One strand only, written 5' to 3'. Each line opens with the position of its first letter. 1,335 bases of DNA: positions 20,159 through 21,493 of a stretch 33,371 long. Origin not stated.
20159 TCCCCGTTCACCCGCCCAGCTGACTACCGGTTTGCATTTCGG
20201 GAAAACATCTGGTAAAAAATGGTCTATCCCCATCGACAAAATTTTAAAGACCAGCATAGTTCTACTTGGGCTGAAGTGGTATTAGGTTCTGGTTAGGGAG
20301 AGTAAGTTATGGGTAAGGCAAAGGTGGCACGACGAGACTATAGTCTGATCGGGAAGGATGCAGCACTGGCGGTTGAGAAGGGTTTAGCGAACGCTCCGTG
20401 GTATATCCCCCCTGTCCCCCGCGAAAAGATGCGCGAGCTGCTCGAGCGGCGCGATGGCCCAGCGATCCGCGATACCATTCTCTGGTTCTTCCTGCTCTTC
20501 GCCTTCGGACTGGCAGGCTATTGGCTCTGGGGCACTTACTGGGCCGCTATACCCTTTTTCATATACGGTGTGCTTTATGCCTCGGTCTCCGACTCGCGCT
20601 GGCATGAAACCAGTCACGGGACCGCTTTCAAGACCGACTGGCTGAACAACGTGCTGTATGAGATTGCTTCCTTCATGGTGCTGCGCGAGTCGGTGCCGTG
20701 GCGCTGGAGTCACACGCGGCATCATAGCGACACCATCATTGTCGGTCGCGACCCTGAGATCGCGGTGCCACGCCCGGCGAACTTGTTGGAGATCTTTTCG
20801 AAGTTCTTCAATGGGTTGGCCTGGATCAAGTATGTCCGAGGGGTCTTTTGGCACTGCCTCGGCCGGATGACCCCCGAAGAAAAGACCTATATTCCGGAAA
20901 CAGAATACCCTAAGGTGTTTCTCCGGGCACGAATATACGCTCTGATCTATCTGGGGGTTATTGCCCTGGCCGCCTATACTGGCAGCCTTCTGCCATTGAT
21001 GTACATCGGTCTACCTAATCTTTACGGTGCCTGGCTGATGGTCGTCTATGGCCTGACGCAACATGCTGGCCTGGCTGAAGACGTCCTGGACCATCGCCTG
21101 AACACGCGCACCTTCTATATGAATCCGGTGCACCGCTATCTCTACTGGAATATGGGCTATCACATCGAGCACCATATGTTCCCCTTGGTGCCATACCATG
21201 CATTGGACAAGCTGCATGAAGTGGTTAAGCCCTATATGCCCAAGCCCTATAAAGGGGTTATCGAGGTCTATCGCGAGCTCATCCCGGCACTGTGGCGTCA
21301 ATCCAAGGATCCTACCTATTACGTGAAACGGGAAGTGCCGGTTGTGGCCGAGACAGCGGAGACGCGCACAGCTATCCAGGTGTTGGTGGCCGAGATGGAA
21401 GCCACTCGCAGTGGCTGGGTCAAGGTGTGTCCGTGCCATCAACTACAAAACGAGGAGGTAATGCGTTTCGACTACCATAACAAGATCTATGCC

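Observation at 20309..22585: Self-sufficient membrane di-iron oxygenase: desaturase-family domain fused to a Rieske ferredoxin and an NqrF-like reductase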

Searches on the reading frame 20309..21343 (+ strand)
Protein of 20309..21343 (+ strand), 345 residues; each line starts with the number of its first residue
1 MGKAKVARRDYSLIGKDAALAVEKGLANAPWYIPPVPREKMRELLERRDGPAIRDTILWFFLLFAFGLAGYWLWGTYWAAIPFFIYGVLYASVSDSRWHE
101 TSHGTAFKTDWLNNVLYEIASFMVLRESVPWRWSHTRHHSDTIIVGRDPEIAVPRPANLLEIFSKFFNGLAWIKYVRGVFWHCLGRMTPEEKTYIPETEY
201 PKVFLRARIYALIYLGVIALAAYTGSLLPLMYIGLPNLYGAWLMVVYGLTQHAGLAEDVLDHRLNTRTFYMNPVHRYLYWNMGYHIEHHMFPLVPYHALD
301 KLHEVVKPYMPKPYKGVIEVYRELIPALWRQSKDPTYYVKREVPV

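Call 10: search_dna_similar(query=window:20309-21343:+, collection=plasmids, mode=protein, max_rows=30)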
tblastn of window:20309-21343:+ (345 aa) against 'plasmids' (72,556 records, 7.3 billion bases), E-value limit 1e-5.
Records with a match: 288; places in all: 296; records where one place covers at least 80% of the query: 276.
Best place of each record, by identity: <60% 288.
By first word of the organism name: Rhizobium 147; Sinorhizobium 85; Ensifer 9; Caballeronia 5; Burkholderia 5; Paraburkholderia 4; Phyllobacterium 3; Mesorhizobium 2; Neorhizobium 2; Pararhizobium 2; and 22 more.
By predicted mobility (MOB-suite, as given by PLSDB): non-mobilizable 141; mobilizable 97; conjugative 50.
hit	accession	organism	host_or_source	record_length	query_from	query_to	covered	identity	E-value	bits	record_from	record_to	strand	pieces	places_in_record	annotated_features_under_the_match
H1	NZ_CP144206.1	Sinorhizobium chiapasense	mixed culture,rhizosphere soil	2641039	7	344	98%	58.7%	8e-123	395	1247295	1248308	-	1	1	none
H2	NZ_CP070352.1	Ensifer sp. PDNC004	cell culture,Plastic debris in ...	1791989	7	344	98%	57.7%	5e-121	390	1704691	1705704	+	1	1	none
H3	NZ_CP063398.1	Rhizobium sp. SL42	Amphicarpaea bracteata,Whole ...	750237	6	344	98%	57.3%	2e-122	395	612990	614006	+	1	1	fatty acid desaturase family protein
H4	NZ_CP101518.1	Ensifer adhaerens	cell cuture,rhizosphere soil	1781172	7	344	98%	57.4%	2e-120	389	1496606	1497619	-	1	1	none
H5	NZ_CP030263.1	Ensifer adhaerens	Zea mays,whole organism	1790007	7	344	98%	57.4%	3e-120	388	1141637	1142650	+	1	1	none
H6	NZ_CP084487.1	Ensifer adhaerens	cellculture,soil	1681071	7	344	98%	57.4%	3e-120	388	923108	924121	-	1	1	none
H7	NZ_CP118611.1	Ensifer adhaerens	Pure isolate,Rhizosphere of Cyperus ...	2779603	8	344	98%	57.4%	1e-121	392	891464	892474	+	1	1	none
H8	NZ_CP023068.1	Sinorhizobium sojae CCBAU 05684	G.max,nodule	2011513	2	344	99%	56.3%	1e-122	395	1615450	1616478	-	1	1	record has no annotation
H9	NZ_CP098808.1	Ensifer adhaerens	whole organism,soil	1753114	7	345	98%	57.0%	7e-119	384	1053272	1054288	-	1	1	none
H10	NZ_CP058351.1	Peteryoungia desertarenae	Pure culture,Saline Desert Soil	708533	7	344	98%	57.1%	1e-121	392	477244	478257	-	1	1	fatty acid desaturase family protein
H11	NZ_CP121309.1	Ensifer adhaerens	bacterial colony,soil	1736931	7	344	98%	57.1%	4e-120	388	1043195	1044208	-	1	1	none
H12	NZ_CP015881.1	Ensifer adhaerens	silty clay loam soil (pH 6.1)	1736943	7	344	98%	57.1%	4e-120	388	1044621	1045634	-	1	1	none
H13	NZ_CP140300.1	Sinorhizobium kummerowiae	Kummerowia stipulacea,Pure culture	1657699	2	344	99%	56.2%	1e-114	372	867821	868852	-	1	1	none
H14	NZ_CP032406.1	Rhizobium rosettiformans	Isolation,ex cyanobacteria field sample ...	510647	4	344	99%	56.4%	1e-120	389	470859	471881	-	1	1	fatty acid desaturase family protein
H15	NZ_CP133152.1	Sinorhizobium chiapasense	Acaciella angustissima,cell culture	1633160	7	344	98%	56.9%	2e-120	389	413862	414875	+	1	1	none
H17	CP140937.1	Sinorhizobium meliloti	Medicago lupulina,whole organism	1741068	2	344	99%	55.7%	1e-114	372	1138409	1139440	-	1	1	fatty acid desaturase family protein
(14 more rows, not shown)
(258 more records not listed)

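Call 11: get_annotated_region(hit=H17, flank=9000)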
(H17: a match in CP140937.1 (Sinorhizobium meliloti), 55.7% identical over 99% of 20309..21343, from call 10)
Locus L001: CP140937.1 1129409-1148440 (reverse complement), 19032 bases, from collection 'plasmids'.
description: Sinorhizobium meliloti strain ml21 plasmid pSymB, complete sequence
organism: Sinorhizobium meliloti (NCBI taxid 382)
taxonomy: Bacteria; Pseudomonadota; Alphaproteobacteria; Hyphomicrobiales; Rhizobiaceae; Sinorhizobium; Sinorhizobium meliloti
host: -; source: Medicago lupulina,whole organism; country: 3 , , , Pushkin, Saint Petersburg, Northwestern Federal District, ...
typing (MOB-suite, as given by PLSDB): mobilizable; relaxase MOBQ
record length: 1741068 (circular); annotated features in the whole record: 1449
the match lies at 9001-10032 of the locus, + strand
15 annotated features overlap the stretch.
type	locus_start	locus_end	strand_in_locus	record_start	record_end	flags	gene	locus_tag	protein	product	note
CDS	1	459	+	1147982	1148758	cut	-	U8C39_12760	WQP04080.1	response regulator transcription factor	-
CDS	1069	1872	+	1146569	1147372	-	-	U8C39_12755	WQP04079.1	response regulator transcription factor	-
CDS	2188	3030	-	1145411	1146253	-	-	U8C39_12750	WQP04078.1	Hint domain-containing protein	-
CDS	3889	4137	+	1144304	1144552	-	-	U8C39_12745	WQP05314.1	hypothetical protein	-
CDS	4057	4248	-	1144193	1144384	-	-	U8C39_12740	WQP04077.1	hypothetical protein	-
CDS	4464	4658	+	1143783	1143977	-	-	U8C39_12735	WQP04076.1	hypothetical protein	-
CDS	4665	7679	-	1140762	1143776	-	-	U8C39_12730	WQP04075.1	AsmA family protein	-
CDS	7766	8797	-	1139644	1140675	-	-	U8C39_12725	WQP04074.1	LacI family DNA-binding transcriptional regulator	-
CDS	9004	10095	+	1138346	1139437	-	-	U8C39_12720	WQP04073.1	fatty acid desaturase family protein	-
CDS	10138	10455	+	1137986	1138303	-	-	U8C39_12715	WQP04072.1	MocE family 2Fe-2S type ferredoxin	-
CDS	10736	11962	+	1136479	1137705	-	-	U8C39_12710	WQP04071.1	FAD-dependent oxidoreductase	-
CDS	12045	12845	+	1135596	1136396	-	-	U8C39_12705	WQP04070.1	3-methyl-2-oxobutanoate hydroxymethyltransferase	-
CDS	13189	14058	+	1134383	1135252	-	-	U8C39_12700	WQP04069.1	tyrosine-type recombinase/integrase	-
CDS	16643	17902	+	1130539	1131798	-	ltrA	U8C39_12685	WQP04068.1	group II intron reverse transcriptase/maturase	-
CDS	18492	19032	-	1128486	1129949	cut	-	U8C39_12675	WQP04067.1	M10 family metallopeptidase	-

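Call 12: get_annotated_region(hit=H3, flank=9000)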
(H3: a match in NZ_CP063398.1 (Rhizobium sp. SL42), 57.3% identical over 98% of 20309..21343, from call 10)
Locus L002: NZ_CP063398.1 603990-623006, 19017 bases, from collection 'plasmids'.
description: Rhizobium sp. SL42 plasmid unnamed1, complete sequence
organism: Rhizobium sp. SL42 (NCBI taxid 2806346)
taxonomy: Bacteria; Pseudomonadota; Alphaproteobacteria; Hyphomicrobiales; Rhizobiaceae; Rhizobium; Rhizobium sp. SL42
host: -; source: Amphicarpaea bracteata,Whole organism,root nodules; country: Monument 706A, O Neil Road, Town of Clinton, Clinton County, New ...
typing (MOB-suite, as given by PLSDB): non-mobilizable
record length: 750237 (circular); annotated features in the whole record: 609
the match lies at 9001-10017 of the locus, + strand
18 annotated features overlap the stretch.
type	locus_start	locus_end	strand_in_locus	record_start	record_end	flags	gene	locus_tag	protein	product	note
CDS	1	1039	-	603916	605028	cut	-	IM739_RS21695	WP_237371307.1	Gfo/Idh/MocA family oxidoreductase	-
CDS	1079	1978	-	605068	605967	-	folD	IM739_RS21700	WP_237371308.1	bifunctional methylenetetrahydrofolate dehydrogenase/methenyltetrahydrofolate cyclohydrolase FolD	-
CDS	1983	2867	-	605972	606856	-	purU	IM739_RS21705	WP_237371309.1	formyltetrahydrofolate deformylase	GO:0009152 - purine ribonucleotide biosynthetic process [Evidence IEA]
CDS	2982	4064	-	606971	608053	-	-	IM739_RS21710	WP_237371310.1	ABC transporter permease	GO:0008643 - carbohydrate transport [Evidence IEA]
CDS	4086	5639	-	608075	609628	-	-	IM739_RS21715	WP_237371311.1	sugar ABC transporter ATP-binding protein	-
CDS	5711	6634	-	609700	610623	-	-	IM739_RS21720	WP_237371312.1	sugar ABC transporter substrate-binding protein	-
CDS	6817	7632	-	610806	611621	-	-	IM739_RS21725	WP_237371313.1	TIM barrel protein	-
CDS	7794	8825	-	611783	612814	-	-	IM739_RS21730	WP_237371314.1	LacI family DNA-binding transcriptional regulator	-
CDS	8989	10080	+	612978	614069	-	-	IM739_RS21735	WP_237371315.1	fatty acid desaturase family protein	-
CDS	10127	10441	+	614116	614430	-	-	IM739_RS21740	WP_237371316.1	MocE family 2Fe-2S type ferredoxin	-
CDS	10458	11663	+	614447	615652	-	-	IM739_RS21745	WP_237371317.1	FAD-dependent oxidoreductase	-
CDS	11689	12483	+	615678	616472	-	-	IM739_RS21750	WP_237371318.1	3-methyl-2-oxobutanoate hydroxymethyltransferase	GO:0015940 - pantothenate biosynthetic process [Evidence IEA]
CDS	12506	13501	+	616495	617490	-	iolG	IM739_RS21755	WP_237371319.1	inositol 2-dehydrogenase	GO:0019310 - inositol catabolic process [Evidence IEA]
CDS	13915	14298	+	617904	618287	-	-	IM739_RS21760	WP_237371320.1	hypothetical protein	-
CDS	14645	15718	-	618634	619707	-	-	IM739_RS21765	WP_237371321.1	extracellular solute-binding protein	-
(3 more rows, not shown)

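Call 32: search_protein_families(library=pfam, proteins=[L002:6817-7632:-, L002:11689-12483:+], max_evalue=0.0001)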
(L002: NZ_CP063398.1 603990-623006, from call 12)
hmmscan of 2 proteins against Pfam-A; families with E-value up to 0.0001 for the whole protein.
L002:6817-7632:- (271 aa): 1 family
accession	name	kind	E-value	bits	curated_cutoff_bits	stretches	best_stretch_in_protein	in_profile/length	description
PF01261.30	AP_endonuc_2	-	8e-23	81.8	31.1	1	24-266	3-246/249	Xylose isomerase-like TIM barrel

L002:11689-12483:+ (264 aa): 1 family
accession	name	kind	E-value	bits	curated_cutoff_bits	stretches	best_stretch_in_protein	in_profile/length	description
PF02548.21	Pantoate_transf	-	1.6e-39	136.3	28.7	1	54-243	71-258/259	Ketopantoate hydroxymethyltransferase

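Call 34: search_solved_structures(query=window:20309-21343:+, max_evalue=10)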
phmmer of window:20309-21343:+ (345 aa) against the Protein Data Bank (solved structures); distinct sequences matched with E-value up to 10: 0.

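Call 40: search_protein_representatives(protein=window:20309-21343:+)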
Query: 345 residues. Proteins with E-value up to 0.001 (for the whole library): 3055; up to 1e-10: 1411; up to 1e-30: 358. The best 150 are listed.
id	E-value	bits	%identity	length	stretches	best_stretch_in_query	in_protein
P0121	5.2e-156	535.7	68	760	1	5-344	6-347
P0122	8.9e-133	459.3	59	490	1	9-344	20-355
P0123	3.7e-132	457.2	58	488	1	7-344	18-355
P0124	1.1e-121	422.7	54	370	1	7-344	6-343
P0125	1.4e-115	402.7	51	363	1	7-344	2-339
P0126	1.3e-113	396.2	53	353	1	8-344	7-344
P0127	3.2e-113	394.9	57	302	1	4-293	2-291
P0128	1.3e-100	353.4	50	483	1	5-344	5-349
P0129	1.2e-94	333.8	57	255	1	6-256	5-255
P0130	9.0e-91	321.0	64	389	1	38-269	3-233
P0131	7.9e-88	311.3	62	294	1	9-224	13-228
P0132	1.6e-87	310.3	58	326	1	122-344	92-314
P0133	1.3e-86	307.3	57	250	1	6-251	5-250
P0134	1.5e-86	307.1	44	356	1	19-341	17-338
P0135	2.4e-85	303.2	63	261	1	81-285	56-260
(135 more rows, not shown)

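Call 49: find_homologous_proteins(query=window:20309-21343:+, max_evalue=1e-10)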
Query window:20309-21343:+ (345 aa): 7996 proteins with E <= 1e-10 among 8000 candidates; the best 120 are listed.
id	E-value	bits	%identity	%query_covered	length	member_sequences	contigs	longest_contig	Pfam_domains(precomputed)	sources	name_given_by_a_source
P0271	1.0e-181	622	77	97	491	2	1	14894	PF00355.33,PF13806.13,PF00487.31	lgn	-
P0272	1.7e-180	618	77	98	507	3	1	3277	PF00355.33,PF13806.13,PF00487.31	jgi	jgi:Na+-transporting NADH:ubiquinone oxidoreductase subunit F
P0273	1.2e-178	612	78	97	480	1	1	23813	PF00355.33,PF13806.13,PF00487.31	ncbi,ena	-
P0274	5.0e-176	603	75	97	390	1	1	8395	PF00487.31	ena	-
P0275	1.3e-173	595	72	100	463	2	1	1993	PF00355.33,PF00487.31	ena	-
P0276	1.6e-173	595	72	99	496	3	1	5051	PF00355.33,PF00487.31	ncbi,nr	ncbi:MAG: fatty acid desaturase [Chloroflexi bacterium]|nr:fatty acid desaturase [Chloroflexota bact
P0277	5.5e-173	593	71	99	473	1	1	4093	PF00355.33,PF13806.13,PF00487.31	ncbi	-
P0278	1.2e-172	592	71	99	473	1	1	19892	PF00355.33,PF13806.13,PF00487.31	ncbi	-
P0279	3.9e-172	590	70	99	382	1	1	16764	PF00487.31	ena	-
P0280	7.8e-170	583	72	99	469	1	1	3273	PF00355.33,PF13806.13,PF00487.31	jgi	jgi:MocE subfamily Rieske [2Fe-2S] domain protein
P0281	6.2e-169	580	73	99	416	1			PF00487.31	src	-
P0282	1.2e-168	579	72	99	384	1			PF00487.31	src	-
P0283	1.8e-168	578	71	98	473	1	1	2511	PF00355.33,PF13806.13,PF00487.31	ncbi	-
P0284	1.5e-167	575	72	98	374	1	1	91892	PF00487.31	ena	-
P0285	1.6e-167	575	71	99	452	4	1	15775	PF00487.31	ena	-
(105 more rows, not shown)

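Call 50: search_dna_similar(query=window:20309-21343:+, collection=plasmids, mode=protein, max_rows=60, rows=spread)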
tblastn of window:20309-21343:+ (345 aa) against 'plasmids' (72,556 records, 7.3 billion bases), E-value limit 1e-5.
Records with a match: 288; places in all: 296; records where one place covers at least 80% of the query: 276.
Best place of each record, by identity: <60% 288.
By first word of the organism name: Rhizobium 147; Sinorhizobium 85; Ensifer 9; Caballeronia 5; Burkholderia 5; Paraburkholderia 4; Phyllobacterium 3; Mesorhizobium 2; Neorhizobium 2; Pararhizobium 2; and 22 more.
By predicted mobility (MOB-suite, as given by PLSDB): non-mobilizable 141; mobilizable 97; conjugative 50.
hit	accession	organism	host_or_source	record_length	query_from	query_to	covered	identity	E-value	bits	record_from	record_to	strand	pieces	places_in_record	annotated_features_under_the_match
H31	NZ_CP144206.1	Sinorhizobium chiapasense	mixed culture,rhizosphere soil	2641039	7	344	98%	58.7%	8e-123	395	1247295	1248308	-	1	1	none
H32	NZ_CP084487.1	Ensifer adhaerens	cellculture,soil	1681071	7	344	98%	57.4%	3e-120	388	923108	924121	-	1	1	none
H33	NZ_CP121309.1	Ensifer adhaerens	bacterial colony,soil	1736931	7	344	98%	57.1%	4e-120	388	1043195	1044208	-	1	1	none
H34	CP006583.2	Mesorhizobium huakuii 7653R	Rice field soil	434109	7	344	98%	56.8%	7e-122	393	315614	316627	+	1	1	fatty acid desaturase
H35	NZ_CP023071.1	Sinorhizobium fredii CCBAU 83666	G.max,nodule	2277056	7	344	98%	56.6%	4e-120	388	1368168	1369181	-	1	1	record has no annotation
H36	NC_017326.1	Sinorhizobium meliloti SM11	-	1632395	2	345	100%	55.3%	5e-114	370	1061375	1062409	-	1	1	none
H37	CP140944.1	Sinorhizobium meliloti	Medicago lupulina,whole organism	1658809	2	344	99%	55.5%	7e-114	370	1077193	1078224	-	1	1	fatty acid desaturase family protein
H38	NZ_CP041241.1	Sinorhizobium mexicanum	Acaciella angustissima,cell culture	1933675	7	344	98%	56.3%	3e-118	382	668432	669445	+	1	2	none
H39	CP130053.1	Sinorhizobium meliloti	Medicago,Cell culture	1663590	2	344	99%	55.2%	4e-113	368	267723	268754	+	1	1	fatty acid desaturase family protein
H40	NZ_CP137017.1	Sinorhizobium fredii GR64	Phaseolus vulgaris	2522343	7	344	98%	56.0%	7e-120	387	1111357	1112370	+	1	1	record has no annotation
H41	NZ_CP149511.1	Pararhizobium sp. A13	Aeschynomene indica,cell ...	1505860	2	344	99%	55.0%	1e-122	395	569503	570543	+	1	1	none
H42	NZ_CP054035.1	Rhizobium indicum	Pisum sativum l. (pea),Pure culture,Pea ...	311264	6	344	98%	55.6%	2e-112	366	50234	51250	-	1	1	fatty acid desaturase family protein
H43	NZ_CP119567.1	Pararhizobium qamdonense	cell culture,soil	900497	5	344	99%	55.4%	6e-120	387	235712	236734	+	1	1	fatty acid desaturase family protein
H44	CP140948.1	Sinorhizobium meliloti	Medicago lupulina,whole organism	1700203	7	344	98%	55.6%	8e-114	370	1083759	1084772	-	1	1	fatty acid desaturase family protein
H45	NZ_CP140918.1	Sinorhizobium medicae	Medicago lupulina,whole organism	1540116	7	344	98%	55.4%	4e-113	368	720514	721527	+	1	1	none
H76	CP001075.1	Rhizobium etli CIAT 652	-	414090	4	344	99%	52.6%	4e-114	370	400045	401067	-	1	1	mocD: hydrocarbon oxigenase protein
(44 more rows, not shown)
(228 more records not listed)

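Call 51: get_annotated_region(hit=H76, flank=8000)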
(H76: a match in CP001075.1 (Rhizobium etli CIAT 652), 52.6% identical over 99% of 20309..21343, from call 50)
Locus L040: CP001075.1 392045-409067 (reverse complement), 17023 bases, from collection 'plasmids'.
description: Rhizobium etli CIAT 652 plasmid pA, complete sequence
organism: Rhizobium etli CIAT 652 (NCBI taxid 491916)
taxonomy: Bacteria; Pseudomonadota; Alphaproteobacteria; Hyphomicrobiales; Rhizobiaceae; Rhizobium; Rhizobium etli; Rhizobium etli CIAT 652
host: -; source: -; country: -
typing (MOB-suite, as given by PLSDB): non-mobilizable; replicon rep_cluster_83
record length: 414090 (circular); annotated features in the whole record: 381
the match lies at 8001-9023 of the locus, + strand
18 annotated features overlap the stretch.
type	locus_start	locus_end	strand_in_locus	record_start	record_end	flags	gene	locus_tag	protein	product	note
CDS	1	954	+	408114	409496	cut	cobG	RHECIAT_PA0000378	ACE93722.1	precorrin-3b synthase protein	-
CDS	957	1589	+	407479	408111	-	cobH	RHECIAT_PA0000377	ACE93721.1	precorrin-2 c(20)-methyltransferase protein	-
CDS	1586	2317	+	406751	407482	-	cobI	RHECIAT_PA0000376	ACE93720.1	precorrin-2 c(20)-methyltransferase protein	-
CDS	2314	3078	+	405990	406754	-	cobJ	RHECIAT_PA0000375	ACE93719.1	precorrin-3B C17-methyltransferase protein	-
CDS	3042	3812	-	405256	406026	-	cobK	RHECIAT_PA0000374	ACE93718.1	precorrin 6x reductase protein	-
CDS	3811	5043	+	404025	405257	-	cobL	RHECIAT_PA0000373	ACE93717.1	precorrin-6Y C5,15-methyltransferase (decarboxylating) protein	-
CDS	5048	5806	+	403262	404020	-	cobM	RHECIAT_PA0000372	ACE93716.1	precorrin-4 c(11)-methyltransferase protein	-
CDS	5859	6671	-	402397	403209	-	-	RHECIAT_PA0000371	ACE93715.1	putative sugar epimerase protein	-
CDS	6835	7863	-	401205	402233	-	-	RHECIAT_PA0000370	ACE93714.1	probable transcriptional regulator protein, LacI family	-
CDS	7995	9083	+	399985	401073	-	mocD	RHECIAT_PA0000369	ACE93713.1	hydrocarbon oxigenase protein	-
CDS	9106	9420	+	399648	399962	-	mocEa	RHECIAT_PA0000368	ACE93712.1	ferredoxin of the Rieseke type protein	-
CDS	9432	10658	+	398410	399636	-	mocFa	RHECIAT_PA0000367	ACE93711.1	ferredoxin--NAD(+) reductase protein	-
CDS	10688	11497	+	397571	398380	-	-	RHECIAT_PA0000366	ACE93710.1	probable ketopantoate hydroxymethyltransferase protein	-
CDS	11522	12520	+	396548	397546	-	-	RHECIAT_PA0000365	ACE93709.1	hypothetical conserved protein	-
CDS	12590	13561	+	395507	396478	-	nadA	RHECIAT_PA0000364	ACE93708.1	quinolinate synthetase A protein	-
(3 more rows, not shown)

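Call 67: find_homologous_proteins(query=L040:7995-9080:+, max_evalue=1e-10)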
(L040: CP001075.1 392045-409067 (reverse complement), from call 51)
Query L040:7995-9080:+ (362 aa): 7998 proteins with E <= 1e-10 among 8000 candidates; the best 120 are listed.
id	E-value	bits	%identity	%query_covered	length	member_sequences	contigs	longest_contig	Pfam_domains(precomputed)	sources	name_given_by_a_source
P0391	5.9e-226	768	89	100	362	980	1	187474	PF00487.31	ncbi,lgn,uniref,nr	ncbi:fatty acid desaturase [Rhizobium sp. BK650]|uniref:fatty acid desaturase family protein n=1 Tax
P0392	8.3e-216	734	84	100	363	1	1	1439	PF00487.31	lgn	-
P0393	1.5e-214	730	85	100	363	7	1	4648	PF00487.31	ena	-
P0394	2.4e-214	730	84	99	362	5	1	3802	PF00487.31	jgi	jgi:fatty acid desaturase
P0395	5.3e-214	728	84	99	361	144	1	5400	PF00487.31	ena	-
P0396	8.9e-214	728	83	100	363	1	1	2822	PF00487.31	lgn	-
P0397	9.2e-214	728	84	100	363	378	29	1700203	PF00487.31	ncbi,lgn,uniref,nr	ncbi:fatty acid desaturase [Sinorhizobium meliloti]|uniref:fatty acid desaturase family protein n=1 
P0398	2.7e-213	726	85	98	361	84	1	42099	PF00487.31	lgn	-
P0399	6.7e-213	725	83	100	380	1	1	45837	PF00487.31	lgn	-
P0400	1.7e-212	723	83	100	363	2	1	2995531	PF00487.31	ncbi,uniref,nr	ncbi:fatty acid desaturase [Rhizobium glycinendophyticum]|uniref:Fatty acid desaturase n=1 Tax=Rhizo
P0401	7.1e-212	721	83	98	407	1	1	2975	PF00487.31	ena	-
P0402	1.1e-211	721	83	98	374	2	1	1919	PF00487.31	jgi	jgi:fatty acid desaturase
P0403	1.2e-211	721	83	98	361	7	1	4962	PF00487.31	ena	-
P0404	1.5e-211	720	81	98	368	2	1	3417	PF00487.31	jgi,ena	-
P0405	2.0e-211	720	83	98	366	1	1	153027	PF00487.31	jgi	jgi:fatty acid desaturase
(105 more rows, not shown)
